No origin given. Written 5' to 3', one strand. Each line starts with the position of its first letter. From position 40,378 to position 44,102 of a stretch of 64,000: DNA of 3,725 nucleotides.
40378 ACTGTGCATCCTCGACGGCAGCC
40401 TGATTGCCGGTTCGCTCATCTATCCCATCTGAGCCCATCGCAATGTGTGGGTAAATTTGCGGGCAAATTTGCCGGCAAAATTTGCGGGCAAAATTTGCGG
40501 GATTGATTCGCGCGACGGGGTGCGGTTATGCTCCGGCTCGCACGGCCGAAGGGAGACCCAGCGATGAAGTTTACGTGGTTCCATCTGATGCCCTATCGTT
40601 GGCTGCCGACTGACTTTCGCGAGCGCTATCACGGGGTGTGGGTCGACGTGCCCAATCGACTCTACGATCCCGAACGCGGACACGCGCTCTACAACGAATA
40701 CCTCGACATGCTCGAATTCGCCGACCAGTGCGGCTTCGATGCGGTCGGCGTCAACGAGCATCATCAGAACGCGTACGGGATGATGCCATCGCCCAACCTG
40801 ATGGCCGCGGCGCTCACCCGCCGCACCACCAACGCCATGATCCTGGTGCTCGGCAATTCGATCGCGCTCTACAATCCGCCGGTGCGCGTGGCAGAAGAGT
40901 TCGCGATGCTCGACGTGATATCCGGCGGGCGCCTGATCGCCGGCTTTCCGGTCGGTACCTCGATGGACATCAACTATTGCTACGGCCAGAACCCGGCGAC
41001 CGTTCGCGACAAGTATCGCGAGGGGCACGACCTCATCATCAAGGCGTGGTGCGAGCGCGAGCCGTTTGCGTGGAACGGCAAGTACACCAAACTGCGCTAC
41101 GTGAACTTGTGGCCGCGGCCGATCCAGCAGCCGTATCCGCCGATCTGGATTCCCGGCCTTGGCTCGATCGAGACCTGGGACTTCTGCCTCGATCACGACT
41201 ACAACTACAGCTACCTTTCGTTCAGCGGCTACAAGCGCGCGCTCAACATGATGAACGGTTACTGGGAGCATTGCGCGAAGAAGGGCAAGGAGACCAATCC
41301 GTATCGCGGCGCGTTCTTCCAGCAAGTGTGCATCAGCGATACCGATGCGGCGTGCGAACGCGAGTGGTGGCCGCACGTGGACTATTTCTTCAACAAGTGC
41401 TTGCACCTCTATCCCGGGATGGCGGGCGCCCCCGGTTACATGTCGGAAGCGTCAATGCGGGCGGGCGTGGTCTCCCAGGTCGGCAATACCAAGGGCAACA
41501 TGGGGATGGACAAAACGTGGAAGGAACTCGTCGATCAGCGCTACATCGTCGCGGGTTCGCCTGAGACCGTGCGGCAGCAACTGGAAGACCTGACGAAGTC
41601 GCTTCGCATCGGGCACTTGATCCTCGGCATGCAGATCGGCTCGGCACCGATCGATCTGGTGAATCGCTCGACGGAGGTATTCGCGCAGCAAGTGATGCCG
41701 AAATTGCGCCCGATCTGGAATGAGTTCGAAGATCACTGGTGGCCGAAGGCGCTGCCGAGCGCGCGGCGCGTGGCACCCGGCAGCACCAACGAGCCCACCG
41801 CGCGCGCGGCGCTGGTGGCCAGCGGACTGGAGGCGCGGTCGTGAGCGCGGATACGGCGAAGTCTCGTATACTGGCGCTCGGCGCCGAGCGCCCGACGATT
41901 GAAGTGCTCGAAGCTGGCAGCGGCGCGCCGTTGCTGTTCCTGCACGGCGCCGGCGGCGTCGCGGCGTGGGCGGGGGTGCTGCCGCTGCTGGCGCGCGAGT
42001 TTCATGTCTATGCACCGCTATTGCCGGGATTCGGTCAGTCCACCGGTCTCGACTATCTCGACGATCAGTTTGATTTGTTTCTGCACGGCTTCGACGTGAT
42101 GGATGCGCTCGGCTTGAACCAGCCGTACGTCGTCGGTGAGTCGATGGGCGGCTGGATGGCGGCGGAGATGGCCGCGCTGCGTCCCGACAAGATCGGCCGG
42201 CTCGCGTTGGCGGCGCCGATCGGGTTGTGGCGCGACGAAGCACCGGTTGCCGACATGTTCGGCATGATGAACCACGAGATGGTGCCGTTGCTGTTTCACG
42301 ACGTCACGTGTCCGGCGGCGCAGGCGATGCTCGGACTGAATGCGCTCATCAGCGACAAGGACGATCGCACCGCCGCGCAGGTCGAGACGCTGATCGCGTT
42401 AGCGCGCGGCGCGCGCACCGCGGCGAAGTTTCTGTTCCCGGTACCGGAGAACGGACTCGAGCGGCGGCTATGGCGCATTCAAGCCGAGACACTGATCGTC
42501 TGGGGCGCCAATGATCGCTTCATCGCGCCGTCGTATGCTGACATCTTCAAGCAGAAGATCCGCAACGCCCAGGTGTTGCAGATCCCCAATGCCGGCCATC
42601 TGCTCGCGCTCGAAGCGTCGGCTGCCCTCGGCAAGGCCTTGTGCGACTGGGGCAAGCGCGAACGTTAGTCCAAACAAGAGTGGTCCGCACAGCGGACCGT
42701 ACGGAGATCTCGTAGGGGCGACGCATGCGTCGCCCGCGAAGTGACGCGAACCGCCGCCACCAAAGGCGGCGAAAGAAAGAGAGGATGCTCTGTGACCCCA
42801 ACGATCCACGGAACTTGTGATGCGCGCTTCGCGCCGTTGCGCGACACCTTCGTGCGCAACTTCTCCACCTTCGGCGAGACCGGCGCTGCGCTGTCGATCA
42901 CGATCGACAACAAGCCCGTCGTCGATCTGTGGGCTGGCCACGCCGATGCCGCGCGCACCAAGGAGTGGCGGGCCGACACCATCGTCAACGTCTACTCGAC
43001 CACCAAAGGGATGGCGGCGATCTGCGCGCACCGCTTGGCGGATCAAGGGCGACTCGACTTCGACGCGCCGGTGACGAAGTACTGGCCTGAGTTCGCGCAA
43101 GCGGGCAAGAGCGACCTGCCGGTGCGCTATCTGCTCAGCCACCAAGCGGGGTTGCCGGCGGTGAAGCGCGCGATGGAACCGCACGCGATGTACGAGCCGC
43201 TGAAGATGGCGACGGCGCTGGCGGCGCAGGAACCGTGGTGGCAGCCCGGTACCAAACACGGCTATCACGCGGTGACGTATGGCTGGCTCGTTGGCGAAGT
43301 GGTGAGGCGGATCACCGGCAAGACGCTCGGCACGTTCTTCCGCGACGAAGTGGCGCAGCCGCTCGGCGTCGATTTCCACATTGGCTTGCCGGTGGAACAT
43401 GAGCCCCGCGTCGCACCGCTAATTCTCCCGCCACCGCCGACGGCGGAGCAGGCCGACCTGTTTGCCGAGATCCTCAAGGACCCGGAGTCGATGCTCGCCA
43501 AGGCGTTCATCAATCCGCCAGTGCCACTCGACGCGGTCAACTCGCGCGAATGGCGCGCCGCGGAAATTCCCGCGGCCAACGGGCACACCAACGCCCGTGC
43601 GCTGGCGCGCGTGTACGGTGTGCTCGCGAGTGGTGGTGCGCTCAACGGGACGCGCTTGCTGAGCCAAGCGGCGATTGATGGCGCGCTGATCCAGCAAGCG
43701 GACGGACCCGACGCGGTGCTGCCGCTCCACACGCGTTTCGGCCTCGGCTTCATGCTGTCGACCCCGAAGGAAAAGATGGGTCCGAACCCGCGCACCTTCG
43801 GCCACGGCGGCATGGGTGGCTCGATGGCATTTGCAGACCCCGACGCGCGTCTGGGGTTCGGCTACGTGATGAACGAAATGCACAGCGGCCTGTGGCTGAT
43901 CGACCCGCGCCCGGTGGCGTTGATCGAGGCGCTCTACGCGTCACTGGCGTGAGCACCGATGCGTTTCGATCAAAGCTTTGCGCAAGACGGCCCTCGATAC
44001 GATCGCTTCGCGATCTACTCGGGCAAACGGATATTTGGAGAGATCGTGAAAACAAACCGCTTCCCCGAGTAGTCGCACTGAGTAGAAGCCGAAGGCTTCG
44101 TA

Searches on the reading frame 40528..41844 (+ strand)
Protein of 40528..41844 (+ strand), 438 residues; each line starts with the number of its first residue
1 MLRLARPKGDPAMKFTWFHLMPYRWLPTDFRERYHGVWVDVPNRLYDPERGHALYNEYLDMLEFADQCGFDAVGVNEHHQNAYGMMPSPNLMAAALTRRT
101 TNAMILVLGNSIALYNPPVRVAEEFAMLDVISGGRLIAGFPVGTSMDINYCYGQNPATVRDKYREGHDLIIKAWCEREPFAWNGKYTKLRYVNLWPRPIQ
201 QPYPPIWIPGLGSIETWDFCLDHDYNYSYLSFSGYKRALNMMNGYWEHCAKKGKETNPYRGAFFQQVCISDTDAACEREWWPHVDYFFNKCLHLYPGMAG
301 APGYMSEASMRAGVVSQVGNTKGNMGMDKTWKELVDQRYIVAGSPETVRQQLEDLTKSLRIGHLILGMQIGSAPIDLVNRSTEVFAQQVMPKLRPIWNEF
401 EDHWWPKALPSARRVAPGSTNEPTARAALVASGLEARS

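Call 48: search_protein_families(library=pfam, max_evalue=0.00001, proteins=[window:40528-41844:+])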
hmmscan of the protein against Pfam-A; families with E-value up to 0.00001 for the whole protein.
window:40528-41844:+ (438 aa): 1 family
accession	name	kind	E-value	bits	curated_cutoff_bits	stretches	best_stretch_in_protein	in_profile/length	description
PF00296.26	Bac_luciferase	-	1.7e-33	116.8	27.9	1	54-357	21-309/314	Luciferase-like monooxygenase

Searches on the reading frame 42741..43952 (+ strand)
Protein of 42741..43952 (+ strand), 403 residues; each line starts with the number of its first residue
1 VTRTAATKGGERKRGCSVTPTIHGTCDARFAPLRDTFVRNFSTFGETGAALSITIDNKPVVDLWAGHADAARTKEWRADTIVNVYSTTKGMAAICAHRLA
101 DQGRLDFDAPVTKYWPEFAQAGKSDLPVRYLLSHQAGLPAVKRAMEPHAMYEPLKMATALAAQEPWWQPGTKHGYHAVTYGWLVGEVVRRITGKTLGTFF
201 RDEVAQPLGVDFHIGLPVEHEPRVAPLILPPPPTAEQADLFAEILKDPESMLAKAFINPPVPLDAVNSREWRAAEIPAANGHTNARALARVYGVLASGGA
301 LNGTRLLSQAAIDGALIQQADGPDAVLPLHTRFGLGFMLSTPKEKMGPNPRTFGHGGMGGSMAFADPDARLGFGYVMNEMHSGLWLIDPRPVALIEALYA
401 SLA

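Call 48: search_protein_families(library=pfam, max_evalue=0.00001, proteins=[window:42741-43952:+])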
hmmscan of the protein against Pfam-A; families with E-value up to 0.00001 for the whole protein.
window:42741-43952:+ (403 aa): 1 family
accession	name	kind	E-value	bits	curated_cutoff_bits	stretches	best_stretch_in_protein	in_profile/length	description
PF00144.29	Beta-lactamase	-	1.5e-76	258.2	27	1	39-385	3-317/329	Beta-lactamase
